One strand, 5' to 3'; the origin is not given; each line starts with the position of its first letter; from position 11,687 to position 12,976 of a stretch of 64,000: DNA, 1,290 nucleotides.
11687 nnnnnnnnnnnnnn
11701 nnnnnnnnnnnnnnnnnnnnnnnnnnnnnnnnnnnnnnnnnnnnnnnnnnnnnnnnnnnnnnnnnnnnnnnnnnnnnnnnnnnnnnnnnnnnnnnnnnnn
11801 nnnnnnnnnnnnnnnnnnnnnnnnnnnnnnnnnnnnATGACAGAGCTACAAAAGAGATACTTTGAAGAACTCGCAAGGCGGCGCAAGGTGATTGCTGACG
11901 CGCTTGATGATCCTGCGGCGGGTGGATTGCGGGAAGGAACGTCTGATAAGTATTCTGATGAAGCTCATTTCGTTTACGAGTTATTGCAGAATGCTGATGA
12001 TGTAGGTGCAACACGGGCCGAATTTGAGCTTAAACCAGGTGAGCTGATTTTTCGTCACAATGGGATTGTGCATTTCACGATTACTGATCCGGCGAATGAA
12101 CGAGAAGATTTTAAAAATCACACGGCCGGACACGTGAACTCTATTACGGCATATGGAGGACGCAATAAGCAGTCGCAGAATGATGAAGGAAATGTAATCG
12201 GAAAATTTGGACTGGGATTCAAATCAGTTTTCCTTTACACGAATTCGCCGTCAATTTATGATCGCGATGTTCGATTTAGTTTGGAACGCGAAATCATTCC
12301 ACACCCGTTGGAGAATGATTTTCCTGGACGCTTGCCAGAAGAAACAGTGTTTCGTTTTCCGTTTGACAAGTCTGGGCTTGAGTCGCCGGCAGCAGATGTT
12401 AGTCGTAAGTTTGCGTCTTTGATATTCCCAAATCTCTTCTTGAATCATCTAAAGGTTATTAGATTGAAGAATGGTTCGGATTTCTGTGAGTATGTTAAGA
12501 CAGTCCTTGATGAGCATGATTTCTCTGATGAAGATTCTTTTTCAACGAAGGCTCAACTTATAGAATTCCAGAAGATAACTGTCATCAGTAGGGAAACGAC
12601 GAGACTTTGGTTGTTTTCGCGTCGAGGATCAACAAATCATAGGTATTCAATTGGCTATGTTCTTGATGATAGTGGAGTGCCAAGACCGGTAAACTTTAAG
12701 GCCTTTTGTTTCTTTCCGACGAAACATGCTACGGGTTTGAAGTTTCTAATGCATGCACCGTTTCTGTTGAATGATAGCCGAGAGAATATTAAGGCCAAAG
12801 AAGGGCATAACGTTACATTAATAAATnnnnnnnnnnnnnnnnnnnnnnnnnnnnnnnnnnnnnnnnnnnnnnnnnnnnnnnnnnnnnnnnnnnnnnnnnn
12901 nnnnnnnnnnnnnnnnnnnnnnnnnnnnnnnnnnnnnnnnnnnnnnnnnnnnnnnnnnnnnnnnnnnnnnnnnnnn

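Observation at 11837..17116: Giant GHKL-ATPase / SF1-helicase fusion with a central charged coiled-coil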

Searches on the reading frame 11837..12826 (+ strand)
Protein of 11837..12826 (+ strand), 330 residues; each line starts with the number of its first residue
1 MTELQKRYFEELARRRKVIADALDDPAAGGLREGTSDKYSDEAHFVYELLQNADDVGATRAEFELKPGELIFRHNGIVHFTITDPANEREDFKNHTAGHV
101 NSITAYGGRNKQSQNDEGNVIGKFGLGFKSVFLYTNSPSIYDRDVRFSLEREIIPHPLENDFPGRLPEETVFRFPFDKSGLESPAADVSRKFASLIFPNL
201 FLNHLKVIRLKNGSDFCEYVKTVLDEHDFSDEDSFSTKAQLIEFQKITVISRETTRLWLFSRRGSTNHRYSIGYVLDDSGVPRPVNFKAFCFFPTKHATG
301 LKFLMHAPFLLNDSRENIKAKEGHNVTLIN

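Call 46: search_solved_structures(query=window:11837-12826:+, max_evalue=1, show_alignments=3)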
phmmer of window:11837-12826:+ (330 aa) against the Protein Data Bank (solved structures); distinct sequences matched with E-value up to 1: 8.
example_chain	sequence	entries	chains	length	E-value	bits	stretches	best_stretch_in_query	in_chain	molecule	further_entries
5v47_A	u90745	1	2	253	0.00053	22.6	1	38-145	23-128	Lizard sacsin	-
5v45_A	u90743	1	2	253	0.0017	20.9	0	114-145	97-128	Sacsin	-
5v46_A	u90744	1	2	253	0.0018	20.9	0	114-145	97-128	Sacsin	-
5v44_A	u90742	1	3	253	0.0018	20.8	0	114-145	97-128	Sacsin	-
3ied_A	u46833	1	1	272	0.07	15.6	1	100-143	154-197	Heat shock protein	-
7u4c_A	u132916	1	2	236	0.6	12.6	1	87-140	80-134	Chaperone protein HtpG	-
7c04_A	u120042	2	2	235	0.84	12.1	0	115-144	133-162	Heat shock protein 75 kDa, mitochondrial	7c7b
5f3k_A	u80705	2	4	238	0.86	12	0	115-144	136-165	Heat shock protein 75 kDa, mitochondrial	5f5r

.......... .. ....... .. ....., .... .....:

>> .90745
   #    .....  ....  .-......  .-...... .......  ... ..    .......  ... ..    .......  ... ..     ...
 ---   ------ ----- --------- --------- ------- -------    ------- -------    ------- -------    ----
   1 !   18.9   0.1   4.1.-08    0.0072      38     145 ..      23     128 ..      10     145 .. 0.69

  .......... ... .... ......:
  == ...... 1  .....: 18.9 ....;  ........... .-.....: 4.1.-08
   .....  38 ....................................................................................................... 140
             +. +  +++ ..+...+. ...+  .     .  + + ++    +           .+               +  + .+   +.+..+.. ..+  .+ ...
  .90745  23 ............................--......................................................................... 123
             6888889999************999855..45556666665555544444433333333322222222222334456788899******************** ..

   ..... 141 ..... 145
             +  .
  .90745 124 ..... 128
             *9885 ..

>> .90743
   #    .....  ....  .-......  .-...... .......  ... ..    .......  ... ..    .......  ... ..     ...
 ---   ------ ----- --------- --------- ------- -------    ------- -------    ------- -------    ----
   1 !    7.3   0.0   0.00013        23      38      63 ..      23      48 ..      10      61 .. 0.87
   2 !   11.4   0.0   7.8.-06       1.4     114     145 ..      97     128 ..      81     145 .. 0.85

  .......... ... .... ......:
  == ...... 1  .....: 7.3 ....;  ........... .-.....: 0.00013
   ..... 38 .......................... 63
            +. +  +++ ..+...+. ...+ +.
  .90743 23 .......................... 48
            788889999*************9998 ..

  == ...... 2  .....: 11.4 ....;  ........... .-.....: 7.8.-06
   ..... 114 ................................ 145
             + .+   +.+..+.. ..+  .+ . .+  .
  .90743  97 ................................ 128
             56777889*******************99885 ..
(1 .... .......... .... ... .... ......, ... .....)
